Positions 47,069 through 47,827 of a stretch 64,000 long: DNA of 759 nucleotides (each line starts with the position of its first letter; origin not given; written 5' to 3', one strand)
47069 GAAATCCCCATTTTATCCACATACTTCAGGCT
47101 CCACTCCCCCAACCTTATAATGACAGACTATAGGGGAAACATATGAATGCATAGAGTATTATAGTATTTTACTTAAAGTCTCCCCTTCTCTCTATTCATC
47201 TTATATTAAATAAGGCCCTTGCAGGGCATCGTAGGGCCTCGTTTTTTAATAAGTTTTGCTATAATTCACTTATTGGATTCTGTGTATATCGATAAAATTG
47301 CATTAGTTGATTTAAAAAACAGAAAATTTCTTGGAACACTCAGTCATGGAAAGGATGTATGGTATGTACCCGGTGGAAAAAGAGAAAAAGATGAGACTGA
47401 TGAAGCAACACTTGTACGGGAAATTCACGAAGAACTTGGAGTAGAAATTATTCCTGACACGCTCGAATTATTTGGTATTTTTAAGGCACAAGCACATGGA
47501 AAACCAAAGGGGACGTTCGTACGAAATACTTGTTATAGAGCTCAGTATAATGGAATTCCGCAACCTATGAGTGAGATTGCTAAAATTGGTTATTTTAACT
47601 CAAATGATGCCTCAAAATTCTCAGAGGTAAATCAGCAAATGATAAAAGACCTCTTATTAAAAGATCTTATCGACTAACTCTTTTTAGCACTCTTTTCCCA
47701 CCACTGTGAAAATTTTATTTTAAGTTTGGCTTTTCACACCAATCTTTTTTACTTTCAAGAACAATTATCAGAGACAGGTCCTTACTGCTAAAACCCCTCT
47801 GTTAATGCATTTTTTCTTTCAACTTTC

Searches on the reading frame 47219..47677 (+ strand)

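Call 76: search_protein_families(library=ncbifam, proteins=[window:47219-47677:+], max_evalue=0.001)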
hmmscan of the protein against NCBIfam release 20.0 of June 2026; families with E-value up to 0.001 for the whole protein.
window:47219-47677:+ (152 aa): 12 families
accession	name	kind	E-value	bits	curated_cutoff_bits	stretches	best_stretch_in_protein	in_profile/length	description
NF006530.0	PRK08999.1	equivalog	3.3e-09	36.2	245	1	43-77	30-64/315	Nudix family hydrolase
NF008044.0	PRK10776.1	equivalog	1.3e-07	31.5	148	1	42-79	27-64/130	8-oxo-dGTP diphosphatase MutT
NF007834.0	PRK10546.1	equivalog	4.5e-06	26.5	156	1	46-78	30-62/135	pyrimidine (deoxy)nucleoside triphosphate diphosphatase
TIGR00586.1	mutt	equivalog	8.8e-06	25.8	97.9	1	46-85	32-69/129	8-oxo-dGTP diphosphatase MutT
TIGR02705.1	nudix_YtkD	equivalog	1.8e-05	24.3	154.4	1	43-93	42-90/156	RNA deprotection pyrophosphohydrolase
NF011963.0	PRK15434.1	subfamily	7e-05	22.6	146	1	46-89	43-86/159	GDP-mannose mannosyl hydrolase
NF041652.1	Nud_hyd_Dein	equivalog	0.00011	22.5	200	1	43-133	40-129/152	Nudix hydrolase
NF003787.0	PRK05379.1-4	equivalog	0.00022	20.3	449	1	43-139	230-323/346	bifunctional nicotinamide-nucleotide adenylyltransferase/Nudix hydroxylase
NF003785.0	PRK05379.1-1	equivalog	0.00041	19.7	418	1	42-82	224-264/347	bifunctional nicotinamide-nucleotide adenylyltransferase/Nudix hydroxylase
NF001936.0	PRK00714.1-3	equivalog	0.00054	19.9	118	1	33-76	22-65/155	RNA pyrophosphohydrolase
NF001937.0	PRK00714.1-4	equivalog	0.00065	19.4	139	1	36-76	21-61/161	RNA pyrophosphohydrolase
NF001935.0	PRK00714.1-2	equivalog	0.00075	19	259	1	27-112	13-94/183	RNA pyrophosphohydrolase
